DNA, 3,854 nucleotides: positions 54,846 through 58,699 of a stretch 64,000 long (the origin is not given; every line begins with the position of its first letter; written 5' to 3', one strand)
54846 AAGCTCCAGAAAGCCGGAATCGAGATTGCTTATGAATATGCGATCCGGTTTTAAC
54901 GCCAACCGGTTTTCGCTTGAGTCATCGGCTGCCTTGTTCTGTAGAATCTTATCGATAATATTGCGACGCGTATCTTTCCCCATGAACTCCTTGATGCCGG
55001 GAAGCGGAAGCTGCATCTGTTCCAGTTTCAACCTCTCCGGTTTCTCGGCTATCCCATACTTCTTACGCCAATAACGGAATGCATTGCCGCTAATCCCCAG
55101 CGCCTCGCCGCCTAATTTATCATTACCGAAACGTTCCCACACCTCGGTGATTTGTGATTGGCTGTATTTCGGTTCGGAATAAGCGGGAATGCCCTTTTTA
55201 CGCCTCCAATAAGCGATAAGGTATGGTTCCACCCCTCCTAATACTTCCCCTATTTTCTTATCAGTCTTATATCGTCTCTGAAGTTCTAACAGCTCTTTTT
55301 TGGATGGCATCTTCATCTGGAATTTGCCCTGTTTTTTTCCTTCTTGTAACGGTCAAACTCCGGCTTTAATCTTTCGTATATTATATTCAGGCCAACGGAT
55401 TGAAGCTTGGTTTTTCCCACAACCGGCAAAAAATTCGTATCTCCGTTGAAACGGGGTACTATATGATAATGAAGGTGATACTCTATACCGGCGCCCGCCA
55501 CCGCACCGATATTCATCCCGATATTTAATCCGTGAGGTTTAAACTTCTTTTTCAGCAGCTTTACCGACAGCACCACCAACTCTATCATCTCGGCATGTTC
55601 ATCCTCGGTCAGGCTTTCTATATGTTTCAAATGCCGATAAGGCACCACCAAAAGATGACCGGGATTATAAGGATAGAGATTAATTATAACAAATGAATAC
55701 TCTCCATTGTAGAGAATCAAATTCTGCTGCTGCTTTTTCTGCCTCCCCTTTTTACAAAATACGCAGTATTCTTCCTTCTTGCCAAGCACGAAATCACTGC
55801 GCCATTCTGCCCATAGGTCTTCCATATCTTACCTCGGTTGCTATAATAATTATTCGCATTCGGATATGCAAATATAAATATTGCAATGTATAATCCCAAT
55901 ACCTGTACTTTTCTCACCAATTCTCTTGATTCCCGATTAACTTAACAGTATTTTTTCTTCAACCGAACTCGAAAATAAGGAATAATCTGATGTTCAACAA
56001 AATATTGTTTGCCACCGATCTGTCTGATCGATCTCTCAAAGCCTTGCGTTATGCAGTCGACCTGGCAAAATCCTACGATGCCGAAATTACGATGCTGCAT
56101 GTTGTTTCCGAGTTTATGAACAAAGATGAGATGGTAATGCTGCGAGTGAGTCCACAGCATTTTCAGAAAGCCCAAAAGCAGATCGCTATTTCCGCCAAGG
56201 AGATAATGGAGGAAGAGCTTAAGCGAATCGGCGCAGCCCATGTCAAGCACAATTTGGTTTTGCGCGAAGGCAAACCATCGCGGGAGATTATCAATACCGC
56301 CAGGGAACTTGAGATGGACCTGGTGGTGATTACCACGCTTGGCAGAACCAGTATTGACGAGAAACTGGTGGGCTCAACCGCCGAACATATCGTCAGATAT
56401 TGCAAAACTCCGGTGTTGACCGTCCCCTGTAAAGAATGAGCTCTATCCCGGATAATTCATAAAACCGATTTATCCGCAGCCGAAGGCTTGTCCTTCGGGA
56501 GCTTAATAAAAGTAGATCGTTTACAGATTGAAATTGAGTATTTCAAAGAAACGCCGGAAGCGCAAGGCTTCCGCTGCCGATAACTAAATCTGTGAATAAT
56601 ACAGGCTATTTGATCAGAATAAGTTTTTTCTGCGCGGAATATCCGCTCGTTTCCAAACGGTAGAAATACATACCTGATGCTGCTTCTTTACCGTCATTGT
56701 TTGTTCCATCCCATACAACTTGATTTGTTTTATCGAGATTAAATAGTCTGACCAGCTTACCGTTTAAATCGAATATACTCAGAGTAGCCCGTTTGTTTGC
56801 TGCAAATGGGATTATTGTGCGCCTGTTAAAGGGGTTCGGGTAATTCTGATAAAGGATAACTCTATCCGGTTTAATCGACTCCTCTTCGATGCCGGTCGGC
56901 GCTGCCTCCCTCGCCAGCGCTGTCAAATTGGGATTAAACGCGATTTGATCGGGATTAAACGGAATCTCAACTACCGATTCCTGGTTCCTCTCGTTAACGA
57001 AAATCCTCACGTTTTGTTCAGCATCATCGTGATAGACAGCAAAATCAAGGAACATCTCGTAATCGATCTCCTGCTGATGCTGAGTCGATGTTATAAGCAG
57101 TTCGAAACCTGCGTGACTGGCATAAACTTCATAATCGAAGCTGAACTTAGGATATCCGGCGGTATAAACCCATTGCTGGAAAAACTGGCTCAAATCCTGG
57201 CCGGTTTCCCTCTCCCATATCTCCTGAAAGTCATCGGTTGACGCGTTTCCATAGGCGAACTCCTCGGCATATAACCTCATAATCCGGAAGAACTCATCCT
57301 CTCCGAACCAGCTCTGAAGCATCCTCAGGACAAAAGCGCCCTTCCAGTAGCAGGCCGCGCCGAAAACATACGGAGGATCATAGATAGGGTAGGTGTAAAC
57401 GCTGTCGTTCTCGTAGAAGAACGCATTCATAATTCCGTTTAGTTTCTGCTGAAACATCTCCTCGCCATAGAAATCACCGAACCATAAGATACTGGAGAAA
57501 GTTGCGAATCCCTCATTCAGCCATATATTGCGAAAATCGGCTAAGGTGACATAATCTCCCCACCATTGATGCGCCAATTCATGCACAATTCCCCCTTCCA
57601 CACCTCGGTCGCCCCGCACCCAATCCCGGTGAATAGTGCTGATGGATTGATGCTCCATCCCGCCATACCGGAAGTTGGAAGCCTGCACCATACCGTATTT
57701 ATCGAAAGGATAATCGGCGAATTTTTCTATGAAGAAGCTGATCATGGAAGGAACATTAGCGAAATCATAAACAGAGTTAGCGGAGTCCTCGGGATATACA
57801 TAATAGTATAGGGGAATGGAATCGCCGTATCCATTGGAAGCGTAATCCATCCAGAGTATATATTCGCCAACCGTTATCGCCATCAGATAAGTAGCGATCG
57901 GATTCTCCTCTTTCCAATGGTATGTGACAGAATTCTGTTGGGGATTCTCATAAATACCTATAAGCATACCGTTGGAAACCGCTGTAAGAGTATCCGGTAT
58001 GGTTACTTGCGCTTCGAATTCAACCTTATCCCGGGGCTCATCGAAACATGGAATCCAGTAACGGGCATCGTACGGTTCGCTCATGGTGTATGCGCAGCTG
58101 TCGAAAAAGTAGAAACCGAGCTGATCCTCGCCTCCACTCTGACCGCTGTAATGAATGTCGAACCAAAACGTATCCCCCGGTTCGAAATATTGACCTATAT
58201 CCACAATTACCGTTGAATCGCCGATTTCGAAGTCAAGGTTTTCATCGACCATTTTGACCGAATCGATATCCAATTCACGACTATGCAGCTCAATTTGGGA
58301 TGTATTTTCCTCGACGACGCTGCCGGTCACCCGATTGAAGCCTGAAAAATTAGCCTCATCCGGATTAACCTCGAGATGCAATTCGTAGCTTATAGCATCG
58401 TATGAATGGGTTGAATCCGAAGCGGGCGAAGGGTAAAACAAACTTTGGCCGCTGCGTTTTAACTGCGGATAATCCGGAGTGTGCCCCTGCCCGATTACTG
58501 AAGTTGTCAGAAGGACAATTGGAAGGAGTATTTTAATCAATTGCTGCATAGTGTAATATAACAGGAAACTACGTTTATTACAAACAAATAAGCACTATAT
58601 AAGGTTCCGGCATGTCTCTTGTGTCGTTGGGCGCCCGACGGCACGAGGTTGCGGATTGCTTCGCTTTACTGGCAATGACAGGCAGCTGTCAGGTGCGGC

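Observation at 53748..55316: Tandem-HTH / dead-aconitase fusion: candidate new class of metabolite-sensing transcription factor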

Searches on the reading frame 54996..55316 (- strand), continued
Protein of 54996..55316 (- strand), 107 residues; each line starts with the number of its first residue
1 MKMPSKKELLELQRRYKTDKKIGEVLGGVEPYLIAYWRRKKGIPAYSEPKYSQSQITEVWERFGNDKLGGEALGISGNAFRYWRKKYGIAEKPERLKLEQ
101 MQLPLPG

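Call 71: search_protein_families(library=padloc, proteins=[L082:2354-3325:-], max_evalue=0.01)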
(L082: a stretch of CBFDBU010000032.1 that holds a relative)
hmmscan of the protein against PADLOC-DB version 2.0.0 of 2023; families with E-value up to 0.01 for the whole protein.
L082:2354-3325:- (323 aa): 50 families (the best 25 are shown)
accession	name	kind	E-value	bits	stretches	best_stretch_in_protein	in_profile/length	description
PDLC03299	MTase_II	-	2.2e-28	97.6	1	39-291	15-262/296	Type II methyltransferase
PDLC03371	MTase_II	-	1.6e-25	88.2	1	56-289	25-255/260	Type II methyltransferase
PDLC03320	MTase_II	-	5.9e-20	69.6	1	56-291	47-279/289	Type II methyltransferase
PDLC03353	MTase_II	-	3.1e-16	57.7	1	48-287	16-251/260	Type II methyltransferase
PDLC03300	MTase_II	-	3.4e-16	57.2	1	97-288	100-278/302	Type II methyltransferase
PDLC03229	MTase_II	-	9e-16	55.6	2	224-288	338-402/436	Type II methyltransferase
PDLC03327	MTase_II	-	1.7e-15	55.1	1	38-293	39-291/319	Type II methyltransferase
PDLC03265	MTase_II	-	1.2e-14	52.6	1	225-287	267-329/333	Type II methyltransferase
PDLC03230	MTase_II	-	3.3e-13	47.6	1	57-283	51-279/360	Type II methyltransferase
PDLC03238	MTase_II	-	9.8e-13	45.9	1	66-292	148-366/428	Type II methyltransferase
PDLC03339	MTase_II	-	1.2e-12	45.3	1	223-288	208-273/399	Type II methyltransferase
PDLC03216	MTase_II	-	6.6e-12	43.1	1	226-296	195-265/364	Type II methyltransferase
PDLC03387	MTase_II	-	4.9e-11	40.3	1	224-287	213-276/289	Type II methyltransferase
PDLC03738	oMTase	-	2.3e-10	37.7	1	225-296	204-275/376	orphan methyltransferase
PDLC03354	MTase_II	-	2.3e-09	34.8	1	218-298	320-395/425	Type II methyltransferase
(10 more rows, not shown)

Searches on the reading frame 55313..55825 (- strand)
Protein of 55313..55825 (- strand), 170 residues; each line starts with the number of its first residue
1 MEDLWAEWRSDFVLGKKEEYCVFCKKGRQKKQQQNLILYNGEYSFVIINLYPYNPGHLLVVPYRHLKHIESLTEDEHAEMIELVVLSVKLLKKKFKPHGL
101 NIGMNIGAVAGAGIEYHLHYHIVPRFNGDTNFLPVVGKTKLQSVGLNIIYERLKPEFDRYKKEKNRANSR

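Call 3: search_protein_families(library=pfam, proteins=[window:55313-55825:-], max_evalue=1)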
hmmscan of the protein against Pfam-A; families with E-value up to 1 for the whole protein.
window:55313-55825:- (170 aa): 5 families
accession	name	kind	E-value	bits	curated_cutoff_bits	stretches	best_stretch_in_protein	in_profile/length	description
PF01230.28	HIT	-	6.7e-18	65.6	21.5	1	31-127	2-97/98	HIT domain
PF11969.13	DcpS_C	-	7.1e-11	43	24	1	21-124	2-101/114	Scavenger mRNA decapping enzyme C-term binding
PF04677.20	CwfJ_C_1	-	0.00067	20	21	1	17-81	10-72/122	Protein similar to CwfJ C-terminus 1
PF16269.10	DUF4922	-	0.0013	19.2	23.6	1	18-84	57-117/146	Domain of unknown function (DUF4922)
PF14695.11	LINES_C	-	0.18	11.7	27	1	49-59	19-29/37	Lines C-terminus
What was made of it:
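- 55313..55825 (-): HIT-family gene (170 aa, HxHxHxx motif intact, closest to ATP adenylyltransferase / Ap4A-phosphorylase-type HIT proteins). Its stop codon overlaps the start codon of X (ATGA). Pfam HIT E 6.7e-18 (call 3).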

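Call 47: search_protein_families(library=ncbifam, proteins=[window:55313-55825:-], max_evalue=0.001)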
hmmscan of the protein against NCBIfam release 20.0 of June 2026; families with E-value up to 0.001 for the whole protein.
window:55313-55825:- (170 aa): 2 families
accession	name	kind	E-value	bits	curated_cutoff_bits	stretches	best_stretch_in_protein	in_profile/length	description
NF052622.1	ATPAdlTfActino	equivalog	2.4e-39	134.7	290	1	29-141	46-158/176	ATP adenylyltransferase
NF045834.1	M_plasma_HinT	exception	4.5e-09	37.1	130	1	31-124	8-100/102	histidine triad protein HinT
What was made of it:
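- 55313..55825 (-): NCBIfam NF052622 at 134.7 bits, below its cut-off (call 47).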

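Call 71: search_protein_families(library=padloc, proteins=[window:55313-55825:-], max_evalue=0.01)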
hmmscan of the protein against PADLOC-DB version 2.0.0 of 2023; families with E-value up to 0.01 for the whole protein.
window:55313-55825:- (170 aa): 1 family
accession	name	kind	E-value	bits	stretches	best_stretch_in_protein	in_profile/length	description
PDLC00441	ThsC2|ThsC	-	3.1e-12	44.5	1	17-135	10-126/148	HIT family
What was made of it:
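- On Known anti-phage defence proteins (PADLOC): The HIT protein gives only a generic HIT-family (ThsC) match (call 71).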

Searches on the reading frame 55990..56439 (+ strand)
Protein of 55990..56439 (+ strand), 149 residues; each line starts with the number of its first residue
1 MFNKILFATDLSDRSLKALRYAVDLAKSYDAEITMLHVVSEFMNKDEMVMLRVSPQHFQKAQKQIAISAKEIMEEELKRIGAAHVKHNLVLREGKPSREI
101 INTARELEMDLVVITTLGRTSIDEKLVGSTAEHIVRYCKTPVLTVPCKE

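Call 27: search_protein_families(library=pfam, proteins=[window:55990-56439:+], max_evalue=0.001)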
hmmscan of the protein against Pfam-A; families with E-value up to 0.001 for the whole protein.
window:55990-56439:+ (149 aa): 1 family
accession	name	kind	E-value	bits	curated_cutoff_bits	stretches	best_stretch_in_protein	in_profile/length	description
PF00582.32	Usp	-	2.5e-31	109.5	24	1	1-146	1-141/141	Universal stress protein family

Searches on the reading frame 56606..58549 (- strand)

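Call 27: search_protein_families(library=pfam, proteins=[window:56606-58549:-], max_evalue=0.001)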
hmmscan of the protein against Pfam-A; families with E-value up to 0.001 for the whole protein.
window:56606-58549:- (647 aa): 5 families
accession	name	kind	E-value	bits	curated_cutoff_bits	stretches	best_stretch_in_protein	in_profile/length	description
PF01433.26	Peptidase_M1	-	1.3e-37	129.9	27.7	1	263-460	3-218/218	Peptidase family M1 domain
PF17900.6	Peptidase_M1_N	-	5.6e-25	89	25.8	1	54-222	4-186/186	Peptidase M1 N-terminal domain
PF18962.6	Por_Secre_tail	-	1.3e-09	38.6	27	1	570-644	2-74/75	Secretion system C-terminal sorting domain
PF13860.13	FlgD_ig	-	4.8e-07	30.1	27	1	586-634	23-75/79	FlgD Ig-like domain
PF13585.12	CHU_C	-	4.3e-06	27.2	27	1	586-638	27-76/86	CHU_C Type IX secretion signal domain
